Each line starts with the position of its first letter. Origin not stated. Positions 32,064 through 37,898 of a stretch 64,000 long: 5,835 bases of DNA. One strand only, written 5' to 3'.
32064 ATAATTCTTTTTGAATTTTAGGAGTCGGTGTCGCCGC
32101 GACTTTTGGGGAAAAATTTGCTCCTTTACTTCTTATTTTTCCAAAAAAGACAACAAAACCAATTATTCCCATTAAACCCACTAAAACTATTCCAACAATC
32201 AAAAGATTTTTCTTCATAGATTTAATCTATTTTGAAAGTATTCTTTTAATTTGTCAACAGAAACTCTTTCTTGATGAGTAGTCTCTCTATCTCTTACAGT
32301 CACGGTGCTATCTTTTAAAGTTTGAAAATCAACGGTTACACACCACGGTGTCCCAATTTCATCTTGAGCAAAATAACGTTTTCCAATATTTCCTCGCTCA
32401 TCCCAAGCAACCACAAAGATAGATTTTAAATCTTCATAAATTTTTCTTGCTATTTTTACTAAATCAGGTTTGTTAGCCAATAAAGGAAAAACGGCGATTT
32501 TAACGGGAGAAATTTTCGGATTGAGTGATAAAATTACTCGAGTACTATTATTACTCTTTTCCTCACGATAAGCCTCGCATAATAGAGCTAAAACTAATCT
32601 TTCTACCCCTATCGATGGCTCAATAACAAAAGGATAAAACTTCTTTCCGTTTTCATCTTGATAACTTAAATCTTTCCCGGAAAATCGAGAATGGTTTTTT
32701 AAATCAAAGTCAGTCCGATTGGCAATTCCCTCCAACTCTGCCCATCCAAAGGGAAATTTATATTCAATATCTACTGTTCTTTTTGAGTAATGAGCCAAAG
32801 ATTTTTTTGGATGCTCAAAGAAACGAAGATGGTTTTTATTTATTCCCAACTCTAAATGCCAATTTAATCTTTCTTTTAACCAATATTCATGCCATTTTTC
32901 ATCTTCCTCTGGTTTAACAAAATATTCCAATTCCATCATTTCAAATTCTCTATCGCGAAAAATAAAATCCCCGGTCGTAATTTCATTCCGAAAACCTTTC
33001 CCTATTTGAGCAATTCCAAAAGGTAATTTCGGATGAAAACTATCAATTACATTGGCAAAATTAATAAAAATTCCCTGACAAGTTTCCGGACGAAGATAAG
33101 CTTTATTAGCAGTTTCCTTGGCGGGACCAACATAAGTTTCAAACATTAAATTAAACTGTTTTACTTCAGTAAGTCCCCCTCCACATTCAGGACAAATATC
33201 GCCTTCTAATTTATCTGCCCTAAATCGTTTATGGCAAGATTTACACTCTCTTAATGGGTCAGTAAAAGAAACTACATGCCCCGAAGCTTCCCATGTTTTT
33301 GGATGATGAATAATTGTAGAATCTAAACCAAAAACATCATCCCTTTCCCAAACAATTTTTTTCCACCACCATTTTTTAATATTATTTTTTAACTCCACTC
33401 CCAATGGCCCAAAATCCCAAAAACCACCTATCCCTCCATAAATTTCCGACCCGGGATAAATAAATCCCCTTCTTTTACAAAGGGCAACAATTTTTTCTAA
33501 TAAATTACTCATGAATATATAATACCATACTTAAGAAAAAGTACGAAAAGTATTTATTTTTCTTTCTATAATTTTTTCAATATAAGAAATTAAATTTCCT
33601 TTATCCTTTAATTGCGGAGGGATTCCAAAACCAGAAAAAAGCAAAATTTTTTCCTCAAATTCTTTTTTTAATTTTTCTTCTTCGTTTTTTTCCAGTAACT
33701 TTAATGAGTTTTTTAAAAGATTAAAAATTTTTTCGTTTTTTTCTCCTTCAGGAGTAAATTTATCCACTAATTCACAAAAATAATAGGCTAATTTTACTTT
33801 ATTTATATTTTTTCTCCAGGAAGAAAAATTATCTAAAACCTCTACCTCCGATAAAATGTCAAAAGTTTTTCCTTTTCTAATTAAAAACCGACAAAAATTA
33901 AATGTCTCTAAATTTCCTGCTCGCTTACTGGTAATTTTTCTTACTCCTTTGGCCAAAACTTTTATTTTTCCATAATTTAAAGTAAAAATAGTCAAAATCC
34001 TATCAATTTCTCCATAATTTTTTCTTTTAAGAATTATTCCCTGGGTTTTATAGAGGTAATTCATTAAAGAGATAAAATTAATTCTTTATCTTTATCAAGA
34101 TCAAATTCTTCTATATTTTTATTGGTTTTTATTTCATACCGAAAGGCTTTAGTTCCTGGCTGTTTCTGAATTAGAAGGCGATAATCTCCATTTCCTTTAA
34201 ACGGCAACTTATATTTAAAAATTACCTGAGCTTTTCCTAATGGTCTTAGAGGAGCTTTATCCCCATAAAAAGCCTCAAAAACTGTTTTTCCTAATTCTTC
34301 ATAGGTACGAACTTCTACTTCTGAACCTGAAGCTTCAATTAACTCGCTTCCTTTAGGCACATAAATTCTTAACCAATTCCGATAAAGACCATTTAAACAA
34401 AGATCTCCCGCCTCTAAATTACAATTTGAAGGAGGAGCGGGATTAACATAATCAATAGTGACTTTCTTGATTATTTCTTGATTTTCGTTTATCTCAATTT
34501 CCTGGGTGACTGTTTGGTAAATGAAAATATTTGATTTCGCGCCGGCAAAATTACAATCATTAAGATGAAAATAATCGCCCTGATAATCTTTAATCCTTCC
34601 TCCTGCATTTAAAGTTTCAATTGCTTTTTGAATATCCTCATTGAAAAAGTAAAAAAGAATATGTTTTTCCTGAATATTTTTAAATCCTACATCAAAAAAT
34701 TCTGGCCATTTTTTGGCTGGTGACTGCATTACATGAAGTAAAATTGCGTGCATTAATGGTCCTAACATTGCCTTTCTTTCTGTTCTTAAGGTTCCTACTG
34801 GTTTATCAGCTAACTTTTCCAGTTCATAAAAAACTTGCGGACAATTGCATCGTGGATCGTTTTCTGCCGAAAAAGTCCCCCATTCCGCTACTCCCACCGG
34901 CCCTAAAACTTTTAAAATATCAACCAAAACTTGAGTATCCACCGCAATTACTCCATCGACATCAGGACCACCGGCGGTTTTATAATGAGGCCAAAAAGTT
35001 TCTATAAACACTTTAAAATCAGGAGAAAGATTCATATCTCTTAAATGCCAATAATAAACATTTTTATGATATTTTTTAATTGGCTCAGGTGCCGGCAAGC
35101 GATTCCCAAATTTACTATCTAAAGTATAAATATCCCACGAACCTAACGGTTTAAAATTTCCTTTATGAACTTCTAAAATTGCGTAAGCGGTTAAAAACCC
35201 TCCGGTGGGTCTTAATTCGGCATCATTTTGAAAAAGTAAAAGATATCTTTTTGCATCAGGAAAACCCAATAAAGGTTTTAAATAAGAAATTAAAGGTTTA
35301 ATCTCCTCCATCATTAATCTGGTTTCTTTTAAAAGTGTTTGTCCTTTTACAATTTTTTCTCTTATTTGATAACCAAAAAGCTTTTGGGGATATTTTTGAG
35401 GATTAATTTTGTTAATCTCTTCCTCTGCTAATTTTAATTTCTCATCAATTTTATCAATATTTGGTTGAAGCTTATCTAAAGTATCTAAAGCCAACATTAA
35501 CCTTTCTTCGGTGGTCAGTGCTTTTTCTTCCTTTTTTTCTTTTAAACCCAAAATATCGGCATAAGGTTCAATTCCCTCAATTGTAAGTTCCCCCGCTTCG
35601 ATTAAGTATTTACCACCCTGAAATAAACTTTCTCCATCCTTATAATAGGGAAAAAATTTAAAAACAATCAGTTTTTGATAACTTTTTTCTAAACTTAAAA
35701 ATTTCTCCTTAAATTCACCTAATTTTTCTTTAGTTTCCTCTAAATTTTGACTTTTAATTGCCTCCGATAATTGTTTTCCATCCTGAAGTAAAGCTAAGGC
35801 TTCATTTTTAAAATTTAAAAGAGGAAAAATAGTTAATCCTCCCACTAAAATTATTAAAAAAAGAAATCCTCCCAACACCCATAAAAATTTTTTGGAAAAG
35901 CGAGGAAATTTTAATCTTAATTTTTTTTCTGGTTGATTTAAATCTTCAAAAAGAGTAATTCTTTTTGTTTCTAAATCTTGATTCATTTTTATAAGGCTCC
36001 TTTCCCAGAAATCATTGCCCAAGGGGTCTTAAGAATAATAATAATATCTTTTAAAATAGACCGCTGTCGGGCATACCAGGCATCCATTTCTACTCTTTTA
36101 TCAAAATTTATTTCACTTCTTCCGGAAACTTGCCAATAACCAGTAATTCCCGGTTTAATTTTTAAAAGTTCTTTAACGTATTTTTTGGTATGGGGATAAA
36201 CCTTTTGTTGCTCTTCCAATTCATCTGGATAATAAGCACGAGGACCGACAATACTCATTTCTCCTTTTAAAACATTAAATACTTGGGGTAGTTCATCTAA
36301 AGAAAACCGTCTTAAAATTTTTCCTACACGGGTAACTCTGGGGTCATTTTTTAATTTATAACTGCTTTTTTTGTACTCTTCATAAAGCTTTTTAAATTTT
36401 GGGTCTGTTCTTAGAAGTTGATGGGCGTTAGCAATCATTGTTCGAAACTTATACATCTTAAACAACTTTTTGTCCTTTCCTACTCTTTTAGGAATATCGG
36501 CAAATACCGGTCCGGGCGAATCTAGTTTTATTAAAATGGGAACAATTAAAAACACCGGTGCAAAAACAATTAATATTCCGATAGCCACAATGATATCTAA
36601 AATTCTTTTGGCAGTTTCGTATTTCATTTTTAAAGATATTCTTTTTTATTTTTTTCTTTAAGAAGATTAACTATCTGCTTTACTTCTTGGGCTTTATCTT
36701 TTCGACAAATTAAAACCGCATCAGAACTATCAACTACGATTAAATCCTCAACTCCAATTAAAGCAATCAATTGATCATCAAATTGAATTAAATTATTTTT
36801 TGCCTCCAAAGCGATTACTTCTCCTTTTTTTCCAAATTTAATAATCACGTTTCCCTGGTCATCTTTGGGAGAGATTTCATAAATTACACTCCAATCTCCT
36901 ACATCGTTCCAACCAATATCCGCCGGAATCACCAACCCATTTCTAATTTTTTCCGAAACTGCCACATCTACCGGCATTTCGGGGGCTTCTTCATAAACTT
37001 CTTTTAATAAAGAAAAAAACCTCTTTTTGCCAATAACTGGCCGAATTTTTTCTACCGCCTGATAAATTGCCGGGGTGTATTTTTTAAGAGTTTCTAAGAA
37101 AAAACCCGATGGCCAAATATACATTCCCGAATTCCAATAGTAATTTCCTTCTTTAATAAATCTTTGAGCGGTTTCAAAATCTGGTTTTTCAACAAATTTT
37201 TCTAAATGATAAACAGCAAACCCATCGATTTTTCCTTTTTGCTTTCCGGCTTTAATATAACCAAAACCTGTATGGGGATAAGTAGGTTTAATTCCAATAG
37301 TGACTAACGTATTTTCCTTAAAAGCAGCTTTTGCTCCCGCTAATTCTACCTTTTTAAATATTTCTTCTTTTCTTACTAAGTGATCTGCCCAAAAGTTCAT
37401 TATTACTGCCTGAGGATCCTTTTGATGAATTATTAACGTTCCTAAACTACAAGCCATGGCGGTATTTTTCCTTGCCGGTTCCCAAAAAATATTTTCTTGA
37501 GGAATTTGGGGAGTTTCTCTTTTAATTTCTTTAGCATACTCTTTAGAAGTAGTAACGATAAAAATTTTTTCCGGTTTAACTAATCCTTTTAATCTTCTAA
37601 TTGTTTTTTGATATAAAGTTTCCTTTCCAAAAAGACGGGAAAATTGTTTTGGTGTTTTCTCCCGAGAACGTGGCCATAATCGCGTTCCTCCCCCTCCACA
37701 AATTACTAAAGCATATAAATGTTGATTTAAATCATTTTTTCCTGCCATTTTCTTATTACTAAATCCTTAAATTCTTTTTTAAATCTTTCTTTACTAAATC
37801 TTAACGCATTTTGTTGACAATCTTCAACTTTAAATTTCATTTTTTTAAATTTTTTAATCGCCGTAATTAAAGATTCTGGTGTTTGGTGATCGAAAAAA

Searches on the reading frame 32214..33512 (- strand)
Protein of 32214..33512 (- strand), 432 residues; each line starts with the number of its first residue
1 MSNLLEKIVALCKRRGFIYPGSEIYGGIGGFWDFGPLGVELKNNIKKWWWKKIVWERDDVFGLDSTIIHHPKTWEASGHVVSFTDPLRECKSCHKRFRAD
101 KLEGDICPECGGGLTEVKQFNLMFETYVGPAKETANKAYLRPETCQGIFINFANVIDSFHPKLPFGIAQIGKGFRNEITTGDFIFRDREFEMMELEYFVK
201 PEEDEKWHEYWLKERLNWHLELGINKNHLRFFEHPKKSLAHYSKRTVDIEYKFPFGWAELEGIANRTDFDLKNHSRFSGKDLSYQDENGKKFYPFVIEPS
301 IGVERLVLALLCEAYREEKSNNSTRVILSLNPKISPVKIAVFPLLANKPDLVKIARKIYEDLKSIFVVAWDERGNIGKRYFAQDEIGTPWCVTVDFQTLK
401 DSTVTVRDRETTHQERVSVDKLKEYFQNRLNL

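Call 9: search_protein_families(library=pfam, proteins=[window:32214-33512:-], max_evalue=0.001)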
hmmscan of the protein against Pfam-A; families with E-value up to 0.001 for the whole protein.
window:32214-33512:- (432 aa): 3 families
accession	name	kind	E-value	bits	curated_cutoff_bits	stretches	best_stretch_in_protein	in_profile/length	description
PF03129.25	HGTP_anticodon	-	2.1e-18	66.7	21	1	338-428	1-93/94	Anticodon binding domain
PF00587.30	tRNA-synt_2b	-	9.5e-15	55.5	29.3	1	134-311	7-176/179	tRNA synthetase class II core domain (G, H, P, S and T)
PF23455.1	DUF7129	-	0.00086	19.5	30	0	89-114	13-37/45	Domain of unknown function (DUF7129)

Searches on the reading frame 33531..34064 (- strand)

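Call 9: search_protein_families(library=pfam, proteins=[window:33531-34064:-], max_evalue=0.001)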
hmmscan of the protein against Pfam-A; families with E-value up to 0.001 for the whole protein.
window:33531-34064:- (177 aa): 2 families
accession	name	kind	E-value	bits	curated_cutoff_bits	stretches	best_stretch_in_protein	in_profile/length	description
PF11967.14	RecO_N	-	1.2e-21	77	27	1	1-80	1-80/80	Recombination protein O N terminal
PF02565.21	RecO_C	-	4.3e-10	40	22.1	1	85-148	2-66/157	Recombination protein O C terminal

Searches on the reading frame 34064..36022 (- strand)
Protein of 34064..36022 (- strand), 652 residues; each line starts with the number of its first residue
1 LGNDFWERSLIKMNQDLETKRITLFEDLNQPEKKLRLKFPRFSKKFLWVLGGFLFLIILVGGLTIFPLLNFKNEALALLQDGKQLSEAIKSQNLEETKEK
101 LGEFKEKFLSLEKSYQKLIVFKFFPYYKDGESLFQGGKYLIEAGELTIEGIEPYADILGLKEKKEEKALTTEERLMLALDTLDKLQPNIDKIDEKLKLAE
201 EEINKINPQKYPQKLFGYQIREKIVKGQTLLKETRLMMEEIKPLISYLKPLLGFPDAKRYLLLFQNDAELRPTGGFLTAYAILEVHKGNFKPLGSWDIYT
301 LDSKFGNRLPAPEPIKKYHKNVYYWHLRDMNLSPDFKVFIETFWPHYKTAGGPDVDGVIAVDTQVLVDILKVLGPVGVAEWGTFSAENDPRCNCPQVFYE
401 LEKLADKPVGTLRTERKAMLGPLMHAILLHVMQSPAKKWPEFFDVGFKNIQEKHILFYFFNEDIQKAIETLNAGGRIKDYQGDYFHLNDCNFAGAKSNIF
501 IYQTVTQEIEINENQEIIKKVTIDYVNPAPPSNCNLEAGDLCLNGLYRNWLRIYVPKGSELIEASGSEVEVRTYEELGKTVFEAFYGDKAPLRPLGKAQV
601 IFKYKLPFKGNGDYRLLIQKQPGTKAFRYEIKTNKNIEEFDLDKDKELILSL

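Call 9: search_protein_families(library=pfam, proteins=[window:34064-36022:-], max_evalue=0.001)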
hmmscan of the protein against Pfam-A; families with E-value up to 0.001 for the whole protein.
window:34064-36022:- (652 aa): 1 family
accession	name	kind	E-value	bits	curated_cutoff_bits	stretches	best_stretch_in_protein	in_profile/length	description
PF13196.11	DUF4012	-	1.1e-21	78.3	28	1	257-386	3-132/144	Protein of unknown function (DUF4012)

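Call 66: search_protein_families(library=ncbifam, proteins=[window:34064-36022:-], max_evalue=0.00001)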
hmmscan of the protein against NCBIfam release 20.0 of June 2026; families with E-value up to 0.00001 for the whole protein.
window:34064-36022:- (652 aa): 0 families

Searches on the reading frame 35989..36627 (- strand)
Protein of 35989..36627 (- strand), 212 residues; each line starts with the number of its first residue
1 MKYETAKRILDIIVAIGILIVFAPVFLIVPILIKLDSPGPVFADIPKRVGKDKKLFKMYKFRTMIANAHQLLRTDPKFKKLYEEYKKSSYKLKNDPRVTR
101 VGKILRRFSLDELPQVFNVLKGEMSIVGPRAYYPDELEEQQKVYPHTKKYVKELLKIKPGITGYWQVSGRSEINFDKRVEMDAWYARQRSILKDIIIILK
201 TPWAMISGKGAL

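Call 9: search_protein_families(library=pfam, proteins=[window:35989-36627:-], max_evalue=0.001)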
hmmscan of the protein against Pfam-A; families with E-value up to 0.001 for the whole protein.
window:35989-36627:- (212 aa): 1 family
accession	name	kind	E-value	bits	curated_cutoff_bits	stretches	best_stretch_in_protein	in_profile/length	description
PF02397.22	Bac_transf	-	1.3e-62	211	27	1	7-206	1-178/179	Bacterial sugar transferase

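Call 66: search_protein_families(library=ncbifam, proteins=[window:35989-36627:-], max_evalue=0.00001)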
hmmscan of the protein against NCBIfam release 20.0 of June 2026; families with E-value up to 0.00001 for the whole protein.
window:35989-36627:- (212 aa): 10 families
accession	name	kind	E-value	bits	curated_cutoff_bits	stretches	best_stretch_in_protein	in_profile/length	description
TIGR03025.1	EPS_sugtrans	subfamily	3.3e-77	260.6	295.55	1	4-211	255-444/445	exopolysaccharide biosynthesis polyprenyl glycosylphosphotransferase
TIGR03022.1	WbaP_sugtrans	subfamily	2.1e-75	254.7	403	1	5-211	257-455/456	undecaprenyl-phosphate galactose phosphotransferase WbaP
NF052601.1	undeca_RfbP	equivalog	2.5e-67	226.7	330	1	3-206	41-236/244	undecaprenyl-phosphate galactose phosphotransferase family protein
TIGR03023.1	WcaJ_sugtrans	equivalog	4.5e-64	217.4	410.75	1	4-211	260-452/453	undecaprenyl-phosphate glucose phosphotransferase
NF041877.1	EPS_EpsZ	equivalog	1.8e-51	175.2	800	1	6-211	265-458/459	exopolysaccharide biosynthesis polyisoprenyl-phosphate hexose-1-phosphate transferase EpsZ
NF011751.0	PRK15204.1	equivalog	1.7e-47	162.1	907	1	6-211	279-475/476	undecaprenyl-phosphate galactose phosphotransferase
TIGR03013.1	EpsB_2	subfamily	8.4e-43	147.1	393.35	1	4-211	252-442/443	TIGR03013 family XrtA/PEP-CTERM system glycosyltransferase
NF007518.0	PRK10124.1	equivalog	3.4e-37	128.3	684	1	6-201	273-453/464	undecaprenyl-phosphate glucose phosphotransferase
NF050817.1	PolSacchBiosHfsE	equivalog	1.9e-33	115.9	750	1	6-201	271-455/467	polysaccharide biosynthesis protein HfsE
NF045514.1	glycotran_HepC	equivalog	3.1e-27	95.3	140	1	5-131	115-211/220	heterocyst development glycosyltransferase HepC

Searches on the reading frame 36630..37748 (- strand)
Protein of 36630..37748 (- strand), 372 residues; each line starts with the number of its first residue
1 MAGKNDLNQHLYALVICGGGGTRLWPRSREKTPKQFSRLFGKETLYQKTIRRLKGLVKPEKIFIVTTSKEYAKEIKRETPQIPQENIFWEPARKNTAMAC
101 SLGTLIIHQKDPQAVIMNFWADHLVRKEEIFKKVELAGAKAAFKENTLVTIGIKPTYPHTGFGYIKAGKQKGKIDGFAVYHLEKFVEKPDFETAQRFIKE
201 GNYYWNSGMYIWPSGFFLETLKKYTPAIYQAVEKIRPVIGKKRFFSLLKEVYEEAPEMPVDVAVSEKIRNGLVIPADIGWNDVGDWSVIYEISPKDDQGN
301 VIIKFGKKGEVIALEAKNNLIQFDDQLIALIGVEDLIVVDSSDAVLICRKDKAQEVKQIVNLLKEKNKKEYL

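Call 6: search_protein_families(library=pfam, proteins=[window:36630-37748:-], max_evalue=0.01)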
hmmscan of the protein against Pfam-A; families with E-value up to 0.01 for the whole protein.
window:36630-37748:- (372 aa): 3 families
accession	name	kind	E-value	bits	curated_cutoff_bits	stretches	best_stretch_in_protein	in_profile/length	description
PF00483.29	NTP_transferase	-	2.3e-37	129.3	21.2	1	13-298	2-244/245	Nucleotidyl transferase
PF22640.1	ManC_GMP_beta-helix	-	1.3e-20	73.5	27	1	309-362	1-54/55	MannoseP isomerase/GMP-like beta-helix domain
PF12804.13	NTP_transf_3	-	0.00039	21.1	27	1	13-77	1-57/160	MobA-like NTP transferase domain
